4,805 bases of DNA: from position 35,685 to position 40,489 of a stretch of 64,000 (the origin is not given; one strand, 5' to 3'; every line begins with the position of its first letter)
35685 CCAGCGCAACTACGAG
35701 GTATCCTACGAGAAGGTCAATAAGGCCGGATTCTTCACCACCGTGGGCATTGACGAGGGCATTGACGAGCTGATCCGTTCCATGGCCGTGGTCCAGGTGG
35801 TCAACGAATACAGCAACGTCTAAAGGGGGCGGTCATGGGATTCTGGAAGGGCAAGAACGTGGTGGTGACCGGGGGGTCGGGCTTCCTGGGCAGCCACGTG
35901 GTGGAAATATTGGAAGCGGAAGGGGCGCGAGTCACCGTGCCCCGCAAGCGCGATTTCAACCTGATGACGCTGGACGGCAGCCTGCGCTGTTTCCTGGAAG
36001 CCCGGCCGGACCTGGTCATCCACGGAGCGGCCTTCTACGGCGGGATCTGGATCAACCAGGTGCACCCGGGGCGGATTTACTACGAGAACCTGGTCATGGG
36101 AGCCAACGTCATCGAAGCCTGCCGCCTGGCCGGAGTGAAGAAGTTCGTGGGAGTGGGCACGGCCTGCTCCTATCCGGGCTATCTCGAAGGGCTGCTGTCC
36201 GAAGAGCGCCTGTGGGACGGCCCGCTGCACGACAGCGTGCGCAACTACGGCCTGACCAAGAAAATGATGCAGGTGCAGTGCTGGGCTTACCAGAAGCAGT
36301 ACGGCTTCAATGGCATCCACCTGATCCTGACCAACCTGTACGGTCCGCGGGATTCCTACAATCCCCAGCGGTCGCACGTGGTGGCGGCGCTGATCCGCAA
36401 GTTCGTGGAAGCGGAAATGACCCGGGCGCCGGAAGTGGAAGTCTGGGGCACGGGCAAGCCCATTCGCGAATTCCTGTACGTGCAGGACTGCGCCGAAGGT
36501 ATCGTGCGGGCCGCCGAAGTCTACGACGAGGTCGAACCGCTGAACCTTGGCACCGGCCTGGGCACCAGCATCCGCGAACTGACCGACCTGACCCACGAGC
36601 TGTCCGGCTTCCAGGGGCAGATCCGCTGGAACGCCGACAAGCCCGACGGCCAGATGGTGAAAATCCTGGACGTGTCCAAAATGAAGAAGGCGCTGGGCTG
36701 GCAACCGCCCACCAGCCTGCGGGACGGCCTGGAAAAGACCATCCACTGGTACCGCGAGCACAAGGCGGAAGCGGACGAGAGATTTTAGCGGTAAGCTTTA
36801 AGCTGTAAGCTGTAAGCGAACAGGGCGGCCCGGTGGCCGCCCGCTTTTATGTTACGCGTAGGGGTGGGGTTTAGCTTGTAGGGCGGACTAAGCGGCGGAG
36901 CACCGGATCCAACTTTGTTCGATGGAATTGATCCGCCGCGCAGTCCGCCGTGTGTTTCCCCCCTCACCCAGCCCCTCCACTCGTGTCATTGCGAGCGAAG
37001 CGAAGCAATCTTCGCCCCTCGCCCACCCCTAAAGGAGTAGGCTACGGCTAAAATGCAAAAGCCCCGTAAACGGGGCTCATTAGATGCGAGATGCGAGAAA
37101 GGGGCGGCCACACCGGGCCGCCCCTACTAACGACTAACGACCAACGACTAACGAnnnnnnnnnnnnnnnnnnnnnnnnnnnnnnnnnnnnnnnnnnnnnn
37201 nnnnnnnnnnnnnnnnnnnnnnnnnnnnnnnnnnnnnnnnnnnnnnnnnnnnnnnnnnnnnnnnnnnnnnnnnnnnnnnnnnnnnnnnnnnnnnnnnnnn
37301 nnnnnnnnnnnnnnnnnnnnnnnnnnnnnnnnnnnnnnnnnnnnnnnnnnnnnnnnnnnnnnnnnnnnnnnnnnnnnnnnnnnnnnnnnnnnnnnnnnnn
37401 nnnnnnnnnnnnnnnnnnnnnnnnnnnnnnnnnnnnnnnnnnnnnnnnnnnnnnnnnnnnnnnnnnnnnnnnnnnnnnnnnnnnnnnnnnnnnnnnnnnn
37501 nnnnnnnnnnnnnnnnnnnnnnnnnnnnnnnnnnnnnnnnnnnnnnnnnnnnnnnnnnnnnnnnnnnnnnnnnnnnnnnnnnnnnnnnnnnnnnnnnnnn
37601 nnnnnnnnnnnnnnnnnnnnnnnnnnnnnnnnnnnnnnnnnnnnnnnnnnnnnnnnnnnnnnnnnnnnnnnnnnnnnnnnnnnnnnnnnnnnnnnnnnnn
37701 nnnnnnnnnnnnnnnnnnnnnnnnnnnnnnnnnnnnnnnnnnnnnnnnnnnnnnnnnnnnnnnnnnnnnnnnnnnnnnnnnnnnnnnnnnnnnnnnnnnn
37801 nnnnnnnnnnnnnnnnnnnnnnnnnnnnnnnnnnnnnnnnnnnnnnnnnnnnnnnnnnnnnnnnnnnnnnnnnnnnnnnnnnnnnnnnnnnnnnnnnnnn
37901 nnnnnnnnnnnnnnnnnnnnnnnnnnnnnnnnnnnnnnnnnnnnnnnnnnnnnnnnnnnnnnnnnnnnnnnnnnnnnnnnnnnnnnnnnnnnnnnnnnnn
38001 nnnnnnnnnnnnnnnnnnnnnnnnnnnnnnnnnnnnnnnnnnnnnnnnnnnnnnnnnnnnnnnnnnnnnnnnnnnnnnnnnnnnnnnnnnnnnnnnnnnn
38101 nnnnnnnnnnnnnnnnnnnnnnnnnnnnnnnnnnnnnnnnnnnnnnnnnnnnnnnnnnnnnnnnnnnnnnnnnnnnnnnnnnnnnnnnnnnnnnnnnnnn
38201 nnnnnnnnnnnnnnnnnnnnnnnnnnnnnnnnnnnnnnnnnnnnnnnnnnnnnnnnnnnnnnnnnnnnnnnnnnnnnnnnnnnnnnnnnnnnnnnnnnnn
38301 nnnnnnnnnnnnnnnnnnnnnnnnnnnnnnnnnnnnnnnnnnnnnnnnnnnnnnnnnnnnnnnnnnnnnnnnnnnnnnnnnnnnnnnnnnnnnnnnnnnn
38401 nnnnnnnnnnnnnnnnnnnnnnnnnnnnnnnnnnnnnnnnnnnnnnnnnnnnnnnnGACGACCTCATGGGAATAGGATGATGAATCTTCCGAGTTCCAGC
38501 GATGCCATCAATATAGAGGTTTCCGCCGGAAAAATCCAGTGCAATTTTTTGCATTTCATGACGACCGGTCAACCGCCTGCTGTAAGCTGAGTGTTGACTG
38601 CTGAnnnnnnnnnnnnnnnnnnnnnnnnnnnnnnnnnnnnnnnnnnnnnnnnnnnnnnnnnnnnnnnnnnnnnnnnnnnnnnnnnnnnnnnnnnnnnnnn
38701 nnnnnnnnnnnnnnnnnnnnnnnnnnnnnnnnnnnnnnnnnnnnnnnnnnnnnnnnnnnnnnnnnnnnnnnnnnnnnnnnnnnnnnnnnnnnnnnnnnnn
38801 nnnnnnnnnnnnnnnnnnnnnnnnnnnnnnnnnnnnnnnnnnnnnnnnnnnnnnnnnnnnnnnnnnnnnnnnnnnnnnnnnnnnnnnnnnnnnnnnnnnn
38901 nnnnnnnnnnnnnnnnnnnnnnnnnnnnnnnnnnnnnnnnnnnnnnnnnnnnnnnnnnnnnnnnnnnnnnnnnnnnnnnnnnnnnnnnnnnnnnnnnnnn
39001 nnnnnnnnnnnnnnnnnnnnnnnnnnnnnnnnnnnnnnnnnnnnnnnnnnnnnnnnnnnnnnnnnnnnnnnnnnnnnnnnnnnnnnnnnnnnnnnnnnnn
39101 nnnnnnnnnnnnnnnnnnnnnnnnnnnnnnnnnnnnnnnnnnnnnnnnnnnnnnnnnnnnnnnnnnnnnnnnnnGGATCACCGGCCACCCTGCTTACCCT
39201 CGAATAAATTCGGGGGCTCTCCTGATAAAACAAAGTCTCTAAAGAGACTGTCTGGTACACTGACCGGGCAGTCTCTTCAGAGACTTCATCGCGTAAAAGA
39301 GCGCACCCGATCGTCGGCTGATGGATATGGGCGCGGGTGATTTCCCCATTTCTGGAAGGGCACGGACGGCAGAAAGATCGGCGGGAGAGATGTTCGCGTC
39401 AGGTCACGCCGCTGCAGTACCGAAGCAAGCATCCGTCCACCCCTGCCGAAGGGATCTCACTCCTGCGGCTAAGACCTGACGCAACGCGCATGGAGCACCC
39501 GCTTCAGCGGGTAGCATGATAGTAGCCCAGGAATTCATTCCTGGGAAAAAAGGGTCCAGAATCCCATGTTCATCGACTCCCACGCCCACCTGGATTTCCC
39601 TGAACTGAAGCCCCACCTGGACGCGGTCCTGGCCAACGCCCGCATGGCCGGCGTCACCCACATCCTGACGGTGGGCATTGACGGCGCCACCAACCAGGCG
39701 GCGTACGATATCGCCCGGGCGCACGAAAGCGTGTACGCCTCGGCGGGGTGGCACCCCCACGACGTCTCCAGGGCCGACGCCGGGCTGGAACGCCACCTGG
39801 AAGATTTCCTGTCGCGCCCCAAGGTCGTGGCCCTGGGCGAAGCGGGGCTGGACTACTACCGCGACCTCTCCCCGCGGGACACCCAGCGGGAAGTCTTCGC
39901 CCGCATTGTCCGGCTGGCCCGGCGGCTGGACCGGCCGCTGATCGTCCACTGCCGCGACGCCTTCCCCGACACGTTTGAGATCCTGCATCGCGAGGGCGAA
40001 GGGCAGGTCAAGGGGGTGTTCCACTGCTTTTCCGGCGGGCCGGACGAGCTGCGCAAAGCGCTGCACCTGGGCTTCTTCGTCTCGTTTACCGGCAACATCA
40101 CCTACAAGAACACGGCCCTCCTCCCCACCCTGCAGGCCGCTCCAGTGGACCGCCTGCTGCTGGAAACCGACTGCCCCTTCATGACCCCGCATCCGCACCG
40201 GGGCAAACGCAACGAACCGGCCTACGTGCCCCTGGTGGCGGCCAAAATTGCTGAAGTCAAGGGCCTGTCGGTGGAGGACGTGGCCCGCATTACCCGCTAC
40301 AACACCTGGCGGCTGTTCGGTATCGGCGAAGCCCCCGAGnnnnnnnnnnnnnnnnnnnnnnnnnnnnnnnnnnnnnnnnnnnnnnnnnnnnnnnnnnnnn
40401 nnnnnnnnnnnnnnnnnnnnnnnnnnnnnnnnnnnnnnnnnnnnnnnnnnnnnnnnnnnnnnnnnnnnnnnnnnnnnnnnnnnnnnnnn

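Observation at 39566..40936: TatD hydrolase fused to a TatD-associated radical-SAM-like domain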

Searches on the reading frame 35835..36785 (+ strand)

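Call 20: search_protein_families(library=pfam, proteins=[window:35835-36785:+], max_evalue=0.001)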
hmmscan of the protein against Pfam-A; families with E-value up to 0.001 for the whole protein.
window:35835-36785:+ (317 aa): 5 families
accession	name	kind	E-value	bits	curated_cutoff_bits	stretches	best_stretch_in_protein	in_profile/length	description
PF01370.27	Epimerase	-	3.9e-51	174.2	20.9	1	9-238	1-239/240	NAD dependent epimerase/dehydratase family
PF16363.11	GDP_Man_Dehyd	-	4.4e-23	82.7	27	1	52-302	70-332/332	GDP-mannose 4,6 dehydratase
PF04321.23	RmlD_sub_bind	-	2.9e-07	30.3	27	1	8-68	2-62/287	RmlD substrate binding domain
PF02719.21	Polysacc_synt_2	-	0.00025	20.8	20.2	0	53-109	73-128/293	Polysaccharide biosynthesis protein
PF01073.25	3Beta_HSD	-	0.00036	20.1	22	0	10-29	1-20/280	3-beta hydroxysteroid dehydrogenase/isomerase family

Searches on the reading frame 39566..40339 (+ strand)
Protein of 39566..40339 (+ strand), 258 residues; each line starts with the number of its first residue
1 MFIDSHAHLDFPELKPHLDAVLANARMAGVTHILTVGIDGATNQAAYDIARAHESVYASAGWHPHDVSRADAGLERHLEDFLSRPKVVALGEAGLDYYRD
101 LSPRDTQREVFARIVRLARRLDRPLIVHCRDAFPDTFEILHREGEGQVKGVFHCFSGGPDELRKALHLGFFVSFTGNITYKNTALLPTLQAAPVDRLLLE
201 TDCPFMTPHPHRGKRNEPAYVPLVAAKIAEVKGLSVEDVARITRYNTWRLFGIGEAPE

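Call 47: search_solved_structures(query=window:39566-40339:+, max_evalue=1e-20, show_alignments=1)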
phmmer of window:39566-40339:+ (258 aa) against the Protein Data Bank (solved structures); distinct sequences matched with E-value up to 1e-20: 10.
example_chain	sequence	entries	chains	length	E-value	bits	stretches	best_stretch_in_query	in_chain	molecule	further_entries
2gzx_A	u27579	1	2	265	1.1e-58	202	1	1-254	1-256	putative TatD related DNase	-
6l25_A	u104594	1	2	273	1.7e-58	201.4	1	1-253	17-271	Deoxyribonuclease YcfH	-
1j6o_A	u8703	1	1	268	2e-55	191.3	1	2-251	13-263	TatD-related deoxyribonuclease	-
1yix_A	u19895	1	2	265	6.1e-48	166.8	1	2-254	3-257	deoxyribonuclease ycfH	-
4p5u_A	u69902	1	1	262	1.6e-38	135.9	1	13-254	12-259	Tat-linked quality control protein TatD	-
1xwy_A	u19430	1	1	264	1.8e-38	135.7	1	13-253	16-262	Deoxyribonuclease tatD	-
4pe8_A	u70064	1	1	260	1.8e-38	135.7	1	13-253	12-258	Tat-linked quality control protein TatD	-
3rcm_A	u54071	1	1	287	1.3e-33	119.8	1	17-244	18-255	TatD family hydrolase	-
1zzm_A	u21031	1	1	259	4.8e-31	111.4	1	2-253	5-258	putative deoxyribonuclease yjjV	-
2y1h_A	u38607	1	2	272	5.2e-26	94.9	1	3-251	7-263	PUTATIVE DEOXYRIBONUCLEASE TATDN3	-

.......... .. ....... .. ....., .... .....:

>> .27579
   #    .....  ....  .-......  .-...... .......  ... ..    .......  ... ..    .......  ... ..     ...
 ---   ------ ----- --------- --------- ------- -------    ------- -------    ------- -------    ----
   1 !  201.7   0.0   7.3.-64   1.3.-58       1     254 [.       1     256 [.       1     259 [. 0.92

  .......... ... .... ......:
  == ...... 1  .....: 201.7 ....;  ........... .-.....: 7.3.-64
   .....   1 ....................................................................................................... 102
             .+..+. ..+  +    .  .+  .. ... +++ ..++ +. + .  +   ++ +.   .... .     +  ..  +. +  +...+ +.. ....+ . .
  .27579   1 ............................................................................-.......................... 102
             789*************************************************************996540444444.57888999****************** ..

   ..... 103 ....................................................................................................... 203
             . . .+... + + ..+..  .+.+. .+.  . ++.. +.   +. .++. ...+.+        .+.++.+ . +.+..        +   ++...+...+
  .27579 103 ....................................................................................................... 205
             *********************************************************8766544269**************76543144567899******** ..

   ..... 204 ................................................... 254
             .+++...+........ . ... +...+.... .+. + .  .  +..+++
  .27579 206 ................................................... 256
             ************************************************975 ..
